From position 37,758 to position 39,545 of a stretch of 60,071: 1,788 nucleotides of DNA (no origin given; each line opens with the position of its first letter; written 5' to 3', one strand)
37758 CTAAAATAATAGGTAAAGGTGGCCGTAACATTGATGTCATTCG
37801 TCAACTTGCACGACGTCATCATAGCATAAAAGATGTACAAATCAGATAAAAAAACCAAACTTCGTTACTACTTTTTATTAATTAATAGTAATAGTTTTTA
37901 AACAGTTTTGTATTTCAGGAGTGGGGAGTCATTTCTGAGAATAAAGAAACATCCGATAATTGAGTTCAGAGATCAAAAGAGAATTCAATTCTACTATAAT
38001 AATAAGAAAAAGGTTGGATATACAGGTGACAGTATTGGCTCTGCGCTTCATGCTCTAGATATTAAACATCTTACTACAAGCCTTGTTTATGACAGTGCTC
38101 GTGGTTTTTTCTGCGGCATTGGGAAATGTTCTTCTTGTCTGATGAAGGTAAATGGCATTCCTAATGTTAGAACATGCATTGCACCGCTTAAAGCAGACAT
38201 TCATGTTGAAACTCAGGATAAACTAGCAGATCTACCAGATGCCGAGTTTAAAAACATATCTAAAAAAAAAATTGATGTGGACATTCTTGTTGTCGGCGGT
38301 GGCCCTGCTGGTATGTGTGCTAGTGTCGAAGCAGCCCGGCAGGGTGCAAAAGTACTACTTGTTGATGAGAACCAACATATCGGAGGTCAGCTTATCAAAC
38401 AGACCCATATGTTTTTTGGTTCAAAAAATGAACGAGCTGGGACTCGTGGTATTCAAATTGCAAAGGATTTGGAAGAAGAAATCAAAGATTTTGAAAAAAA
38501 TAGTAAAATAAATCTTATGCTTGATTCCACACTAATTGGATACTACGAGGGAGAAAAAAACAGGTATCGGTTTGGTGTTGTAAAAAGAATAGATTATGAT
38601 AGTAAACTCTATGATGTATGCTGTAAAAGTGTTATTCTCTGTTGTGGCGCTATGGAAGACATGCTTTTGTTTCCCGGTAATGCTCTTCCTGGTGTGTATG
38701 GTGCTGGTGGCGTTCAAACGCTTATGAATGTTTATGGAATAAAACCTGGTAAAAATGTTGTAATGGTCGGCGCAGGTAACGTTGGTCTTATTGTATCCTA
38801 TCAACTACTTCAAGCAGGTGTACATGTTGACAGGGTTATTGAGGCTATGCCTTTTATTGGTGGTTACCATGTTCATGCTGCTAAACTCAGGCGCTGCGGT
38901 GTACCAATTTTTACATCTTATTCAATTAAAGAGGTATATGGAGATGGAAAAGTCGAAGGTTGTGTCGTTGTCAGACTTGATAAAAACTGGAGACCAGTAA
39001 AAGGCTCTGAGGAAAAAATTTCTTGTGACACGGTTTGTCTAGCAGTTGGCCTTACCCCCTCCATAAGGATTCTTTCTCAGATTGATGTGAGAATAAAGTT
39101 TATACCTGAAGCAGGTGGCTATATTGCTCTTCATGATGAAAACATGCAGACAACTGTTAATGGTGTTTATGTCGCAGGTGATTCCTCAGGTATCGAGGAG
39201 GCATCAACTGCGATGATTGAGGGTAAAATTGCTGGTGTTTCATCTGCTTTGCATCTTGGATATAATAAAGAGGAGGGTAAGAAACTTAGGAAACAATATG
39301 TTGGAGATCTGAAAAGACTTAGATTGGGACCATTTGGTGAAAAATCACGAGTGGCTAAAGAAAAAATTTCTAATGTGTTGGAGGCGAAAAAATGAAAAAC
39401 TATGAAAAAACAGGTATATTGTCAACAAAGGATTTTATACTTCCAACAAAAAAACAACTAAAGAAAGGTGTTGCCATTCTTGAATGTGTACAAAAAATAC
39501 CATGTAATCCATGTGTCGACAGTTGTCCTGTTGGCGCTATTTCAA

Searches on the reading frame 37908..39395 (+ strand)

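Call 38: search_protein_families(library=pfam, proteins=[window:37908-39395:+], max_evalue=0.0001)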
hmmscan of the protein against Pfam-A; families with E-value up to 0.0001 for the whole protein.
window:37908-39395:+ (495 aa): 12 families
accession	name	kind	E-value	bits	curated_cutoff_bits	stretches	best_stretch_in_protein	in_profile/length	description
PF07992.20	Pyr_redox_2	-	1.8e-33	116.6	26.1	1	125-439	2-291/291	Pyridine nucleotide-disulphide oxidoreductase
PF13510.11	Fer2_4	-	2.3e-20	72.8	22.8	1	24-104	2-81/82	2Fe-2S iron-sulfur cluster binding domain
PF12831.13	FAD_oxidored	-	2e-16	60.7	27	1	125-194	1-70/416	FAD dependent oxidoreductase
PF13450.12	NAD_binding_8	-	1.5e-11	44.9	21.9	1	128-166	1-39/68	NAD(P)-binding Rossmann-like domain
PF13738.12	Pyr_redox_3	-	2.9e-11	43.6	30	1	127-424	1-305/305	Pyridine nucleotide-disulphide oxidoreductase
PF03486.20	HI0933_like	-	3.5e-09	36.9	50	1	125-162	2-39/244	HI0933-like protein Rossmann domain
PF01266.30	DAO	-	6.3e-09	36.3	27.9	1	125-204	1-83/353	FAD dependent oxidoreductase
PF00890.30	FAD_binding_2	-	5.8e-08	32.8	20.4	1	125-162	1-38/414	FAD binding domain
PF01494.25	FAD_binding_3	-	4.2e-07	30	22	0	123-155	1-33/349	FAD binding domain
PF01946.23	Thi4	-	2.4e-06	27.4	26.2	0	121-163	15-58/235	Thi4 family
PF00070.33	Pyr_redox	-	5.1e-06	27.3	22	0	283-351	1-76/82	Pyridine nucleotide-disulphide oxidoreductase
PF01134.28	GIDA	-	6e-06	26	22.1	1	125-156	1-32/391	Glucose inhibited division protein A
